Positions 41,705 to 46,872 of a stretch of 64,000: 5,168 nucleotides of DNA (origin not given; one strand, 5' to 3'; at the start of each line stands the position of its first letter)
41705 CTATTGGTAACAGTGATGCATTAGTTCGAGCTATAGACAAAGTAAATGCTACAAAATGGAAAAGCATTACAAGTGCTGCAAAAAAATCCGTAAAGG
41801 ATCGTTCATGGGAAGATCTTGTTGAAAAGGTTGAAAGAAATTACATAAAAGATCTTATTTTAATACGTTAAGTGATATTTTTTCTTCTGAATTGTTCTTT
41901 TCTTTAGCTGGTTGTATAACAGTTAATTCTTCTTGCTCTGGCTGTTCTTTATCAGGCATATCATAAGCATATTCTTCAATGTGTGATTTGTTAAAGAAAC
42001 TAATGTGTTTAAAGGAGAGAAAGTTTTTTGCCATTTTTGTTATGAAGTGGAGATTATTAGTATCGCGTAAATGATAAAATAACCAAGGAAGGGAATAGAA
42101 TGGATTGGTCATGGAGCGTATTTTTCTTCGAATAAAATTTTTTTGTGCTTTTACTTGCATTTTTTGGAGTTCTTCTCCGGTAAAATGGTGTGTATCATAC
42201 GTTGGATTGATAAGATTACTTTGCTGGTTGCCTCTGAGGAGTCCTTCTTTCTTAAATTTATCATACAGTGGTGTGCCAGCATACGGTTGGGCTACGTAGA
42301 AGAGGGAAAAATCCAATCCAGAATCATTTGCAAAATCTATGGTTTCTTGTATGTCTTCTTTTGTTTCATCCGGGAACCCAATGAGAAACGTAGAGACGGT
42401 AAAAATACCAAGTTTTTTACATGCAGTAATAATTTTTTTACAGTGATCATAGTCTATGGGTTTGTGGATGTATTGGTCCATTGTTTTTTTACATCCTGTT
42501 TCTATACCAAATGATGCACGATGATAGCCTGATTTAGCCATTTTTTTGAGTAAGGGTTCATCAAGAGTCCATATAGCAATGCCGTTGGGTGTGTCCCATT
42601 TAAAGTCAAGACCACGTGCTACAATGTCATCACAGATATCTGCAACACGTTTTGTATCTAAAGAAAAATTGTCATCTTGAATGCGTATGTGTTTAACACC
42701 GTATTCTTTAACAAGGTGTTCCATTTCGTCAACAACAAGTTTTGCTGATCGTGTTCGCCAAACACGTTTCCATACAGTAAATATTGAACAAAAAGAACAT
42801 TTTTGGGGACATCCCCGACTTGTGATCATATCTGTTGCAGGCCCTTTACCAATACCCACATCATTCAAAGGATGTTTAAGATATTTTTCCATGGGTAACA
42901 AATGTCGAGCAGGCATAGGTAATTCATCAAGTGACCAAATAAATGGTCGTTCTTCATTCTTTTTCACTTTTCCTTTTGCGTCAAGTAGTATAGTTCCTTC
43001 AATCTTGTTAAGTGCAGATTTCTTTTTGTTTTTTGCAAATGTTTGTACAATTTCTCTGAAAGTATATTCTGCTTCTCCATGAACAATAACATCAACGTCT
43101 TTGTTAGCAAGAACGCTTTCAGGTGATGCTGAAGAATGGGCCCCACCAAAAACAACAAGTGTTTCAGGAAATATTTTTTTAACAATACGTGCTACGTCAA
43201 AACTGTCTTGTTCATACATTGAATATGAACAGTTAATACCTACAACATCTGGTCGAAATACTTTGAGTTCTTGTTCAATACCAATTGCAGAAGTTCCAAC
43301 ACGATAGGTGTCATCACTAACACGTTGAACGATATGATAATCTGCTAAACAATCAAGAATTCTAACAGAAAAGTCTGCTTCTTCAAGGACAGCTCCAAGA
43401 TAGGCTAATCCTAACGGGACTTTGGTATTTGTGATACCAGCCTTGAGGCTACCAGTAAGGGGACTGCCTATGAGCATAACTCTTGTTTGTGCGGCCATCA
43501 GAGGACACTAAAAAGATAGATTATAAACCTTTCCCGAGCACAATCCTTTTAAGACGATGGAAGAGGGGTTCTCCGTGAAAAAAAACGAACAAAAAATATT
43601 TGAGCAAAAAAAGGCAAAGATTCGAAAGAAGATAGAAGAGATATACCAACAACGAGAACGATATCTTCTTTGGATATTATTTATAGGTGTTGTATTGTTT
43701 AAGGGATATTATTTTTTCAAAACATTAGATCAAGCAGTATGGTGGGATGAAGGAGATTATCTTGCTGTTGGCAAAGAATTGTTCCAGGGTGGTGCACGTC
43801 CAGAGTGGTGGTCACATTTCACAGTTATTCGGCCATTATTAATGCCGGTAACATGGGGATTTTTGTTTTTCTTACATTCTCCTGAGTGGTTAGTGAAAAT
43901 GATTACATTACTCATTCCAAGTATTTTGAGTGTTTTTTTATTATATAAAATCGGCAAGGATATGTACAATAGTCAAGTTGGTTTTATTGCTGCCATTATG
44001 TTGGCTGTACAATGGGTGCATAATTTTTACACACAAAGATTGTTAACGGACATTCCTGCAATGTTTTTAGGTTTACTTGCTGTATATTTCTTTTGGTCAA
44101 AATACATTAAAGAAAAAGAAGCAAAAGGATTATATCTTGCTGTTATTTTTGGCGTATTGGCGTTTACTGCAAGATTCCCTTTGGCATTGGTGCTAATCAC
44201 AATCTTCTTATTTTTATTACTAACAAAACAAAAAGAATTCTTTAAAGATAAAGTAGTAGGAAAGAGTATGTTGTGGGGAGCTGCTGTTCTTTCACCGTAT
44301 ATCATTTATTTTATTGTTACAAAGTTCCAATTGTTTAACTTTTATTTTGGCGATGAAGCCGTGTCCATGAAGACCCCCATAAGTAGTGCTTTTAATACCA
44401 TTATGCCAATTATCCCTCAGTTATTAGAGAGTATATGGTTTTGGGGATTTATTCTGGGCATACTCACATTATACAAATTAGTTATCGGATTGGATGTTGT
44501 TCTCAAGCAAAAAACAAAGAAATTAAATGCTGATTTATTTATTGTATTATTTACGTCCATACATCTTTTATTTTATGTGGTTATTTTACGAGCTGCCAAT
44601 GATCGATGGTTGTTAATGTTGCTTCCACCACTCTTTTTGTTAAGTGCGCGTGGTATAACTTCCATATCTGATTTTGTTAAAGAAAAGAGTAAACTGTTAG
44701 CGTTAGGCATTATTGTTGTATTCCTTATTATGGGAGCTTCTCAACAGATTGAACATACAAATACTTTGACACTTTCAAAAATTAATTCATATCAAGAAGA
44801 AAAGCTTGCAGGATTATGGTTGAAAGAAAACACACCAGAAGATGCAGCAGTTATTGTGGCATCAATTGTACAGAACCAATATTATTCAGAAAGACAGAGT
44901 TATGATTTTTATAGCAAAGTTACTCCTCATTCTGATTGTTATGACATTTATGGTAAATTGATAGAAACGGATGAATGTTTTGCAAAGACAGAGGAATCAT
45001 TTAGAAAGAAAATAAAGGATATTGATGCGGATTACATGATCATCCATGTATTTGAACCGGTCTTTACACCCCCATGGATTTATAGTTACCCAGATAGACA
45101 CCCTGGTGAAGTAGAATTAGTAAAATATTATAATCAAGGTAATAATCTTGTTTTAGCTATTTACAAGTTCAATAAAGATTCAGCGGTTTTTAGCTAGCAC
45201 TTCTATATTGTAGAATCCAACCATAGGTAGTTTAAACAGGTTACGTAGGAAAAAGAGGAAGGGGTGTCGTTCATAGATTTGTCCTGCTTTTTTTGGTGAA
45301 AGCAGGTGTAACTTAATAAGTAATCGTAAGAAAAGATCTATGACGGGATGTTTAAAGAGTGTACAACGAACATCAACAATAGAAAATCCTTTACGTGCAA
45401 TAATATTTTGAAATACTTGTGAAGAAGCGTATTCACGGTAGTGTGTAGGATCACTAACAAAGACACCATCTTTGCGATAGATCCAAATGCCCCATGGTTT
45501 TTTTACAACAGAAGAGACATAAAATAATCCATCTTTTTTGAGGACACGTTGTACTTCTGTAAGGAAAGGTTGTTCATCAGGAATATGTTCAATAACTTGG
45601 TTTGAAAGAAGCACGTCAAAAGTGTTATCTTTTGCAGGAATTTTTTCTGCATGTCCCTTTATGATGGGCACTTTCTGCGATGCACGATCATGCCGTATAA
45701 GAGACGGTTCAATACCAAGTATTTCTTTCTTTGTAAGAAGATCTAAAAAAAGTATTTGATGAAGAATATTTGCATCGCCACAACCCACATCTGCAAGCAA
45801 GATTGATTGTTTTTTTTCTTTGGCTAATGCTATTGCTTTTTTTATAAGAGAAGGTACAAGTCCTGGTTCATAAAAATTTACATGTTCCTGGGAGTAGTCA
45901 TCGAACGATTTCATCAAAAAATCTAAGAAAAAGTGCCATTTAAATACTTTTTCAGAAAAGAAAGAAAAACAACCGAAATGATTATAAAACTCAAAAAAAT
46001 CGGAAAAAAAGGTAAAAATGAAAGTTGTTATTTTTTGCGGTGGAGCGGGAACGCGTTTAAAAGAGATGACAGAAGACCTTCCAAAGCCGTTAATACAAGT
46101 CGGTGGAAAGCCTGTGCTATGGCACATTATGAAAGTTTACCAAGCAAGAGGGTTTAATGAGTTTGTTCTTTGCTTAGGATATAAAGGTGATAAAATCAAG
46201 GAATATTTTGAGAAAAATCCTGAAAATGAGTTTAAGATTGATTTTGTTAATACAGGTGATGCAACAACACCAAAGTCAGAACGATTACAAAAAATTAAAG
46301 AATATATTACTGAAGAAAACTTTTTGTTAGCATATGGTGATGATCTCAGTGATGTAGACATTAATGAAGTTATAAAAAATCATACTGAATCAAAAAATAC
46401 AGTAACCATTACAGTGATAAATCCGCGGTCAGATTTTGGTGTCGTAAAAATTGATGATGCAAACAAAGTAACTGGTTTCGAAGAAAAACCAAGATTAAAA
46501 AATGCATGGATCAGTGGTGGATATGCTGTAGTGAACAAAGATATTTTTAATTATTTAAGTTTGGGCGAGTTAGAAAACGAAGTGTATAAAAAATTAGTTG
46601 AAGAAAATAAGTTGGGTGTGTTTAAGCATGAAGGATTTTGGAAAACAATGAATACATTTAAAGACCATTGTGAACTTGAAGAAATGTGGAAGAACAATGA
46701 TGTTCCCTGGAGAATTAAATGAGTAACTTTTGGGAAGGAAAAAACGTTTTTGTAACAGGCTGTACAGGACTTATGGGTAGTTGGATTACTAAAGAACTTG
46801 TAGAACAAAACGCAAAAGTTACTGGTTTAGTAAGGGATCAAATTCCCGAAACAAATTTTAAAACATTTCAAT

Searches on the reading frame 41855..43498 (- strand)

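Call 37: search_protein_families(library=pfam, proteins=[window:41855-43498:-], max_evalue=0.01)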
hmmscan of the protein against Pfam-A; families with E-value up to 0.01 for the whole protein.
window:41855-43498:- (547 aa): 4 families
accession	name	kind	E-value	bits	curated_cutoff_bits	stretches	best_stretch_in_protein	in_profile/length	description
PF04055.27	Radical_SAM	-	1.6e-21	77.6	29.5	1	224-390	1-166/166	Radical SAM superfamily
PF02310.24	B12-binding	-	9.9e-18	64.6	32.1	1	27-150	13-120/121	B12 binding domain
PF08497.15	Radical_SAM_N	-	0.00031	20.5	25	1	127-180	153-207/301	Radical SAM N-terminal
PF19864.5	Radical_SAM_N2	-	0.0021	18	29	1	113-162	87-133/151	Radical SAM proteins, N-terminal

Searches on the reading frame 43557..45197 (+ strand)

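Call 37: search_protein_families(library=pfam, proteins=[window:43557-45197:+], max_evalue=0.01)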
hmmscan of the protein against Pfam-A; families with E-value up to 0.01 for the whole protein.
window:43557-45197:+ (546 aa): 2 families
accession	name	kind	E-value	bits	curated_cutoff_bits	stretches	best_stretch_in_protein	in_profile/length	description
PF13231.12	PMT_2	-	5e-13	50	26.1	1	102-251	13-160/160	Dolichyl-phosphate-mannose-protein mannosyltransferase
PF03901.23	Glyco_transf_22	-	0.0006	19.6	23.8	1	102-396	69-366/414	Alg9-like mannosyltransferase family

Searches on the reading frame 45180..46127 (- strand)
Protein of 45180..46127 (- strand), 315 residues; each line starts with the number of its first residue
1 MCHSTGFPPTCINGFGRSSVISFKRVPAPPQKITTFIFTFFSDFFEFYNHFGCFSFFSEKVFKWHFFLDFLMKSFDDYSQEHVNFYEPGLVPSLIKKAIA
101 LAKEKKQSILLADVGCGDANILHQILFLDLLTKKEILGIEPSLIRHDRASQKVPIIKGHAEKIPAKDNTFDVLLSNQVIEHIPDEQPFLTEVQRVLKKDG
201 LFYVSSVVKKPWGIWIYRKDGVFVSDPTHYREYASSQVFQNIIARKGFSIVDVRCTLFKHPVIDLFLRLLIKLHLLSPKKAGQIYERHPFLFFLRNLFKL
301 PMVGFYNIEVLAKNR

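Call 37: search_protein_families(library=pfam, proteins=[window:45180-46127:-], max_evalue=0.01)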
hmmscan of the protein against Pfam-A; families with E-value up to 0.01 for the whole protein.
window:45180-46127:- (315 aa): 7 families
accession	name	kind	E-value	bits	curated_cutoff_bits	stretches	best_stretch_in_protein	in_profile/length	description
PF08241.18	Methyltransf_11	-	4.5e-16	59.7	21.2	1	113-204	2-95/95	Methyltransferase domain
PF13847.12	Methyltransf_31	-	1.1e-13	51.5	27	1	112-208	8-113/145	Methyltransferase domain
PF13489.12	Methyltransf_23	-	2.3e-11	44.1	27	1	99-251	13-162/164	Methyltransferase domain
PF13649.12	Methyltransf_25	-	1.8e-10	41.8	27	1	113-200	3-97/97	Methyltransferase domain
PF08242.18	Methyltransf_12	-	6.5e-09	36.8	30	1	113-202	2-98/98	Methyltransferase domain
PF05148.21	Methyltransf_8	-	4.3e-07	30.5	27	1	98-208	63-160/219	Hypothetical methyltransferase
PF01209.24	Ubie_methyltran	-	6.6e-06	26.1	20.1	1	139-205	80-152/233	ubiE/COQ5 methyltransferase family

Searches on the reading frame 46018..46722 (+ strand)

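Call 37: search_protein_families(library=pfam, proteins=[window:46018-46722:+], max_evalue=0.01)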
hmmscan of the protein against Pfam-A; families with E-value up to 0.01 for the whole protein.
window:46018-46722:+ (234 aa): 3 families
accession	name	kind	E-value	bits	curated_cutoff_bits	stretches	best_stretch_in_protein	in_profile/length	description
PF00483.29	NTP_transferase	-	2.8e-25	89.8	21.2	1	2-186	1-199/245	Nucleotidyl transferase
PF12804.13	NTP_transf_3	-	5.1e-07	30.4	27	1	3-108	1-95/160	MobA-like NTP transferase domain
PF01128.25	IspD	-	0.0038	17.5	27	1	2-81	2-75/221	2-C-methyl-D-erythritol 4-phosphate cytidylyltransferase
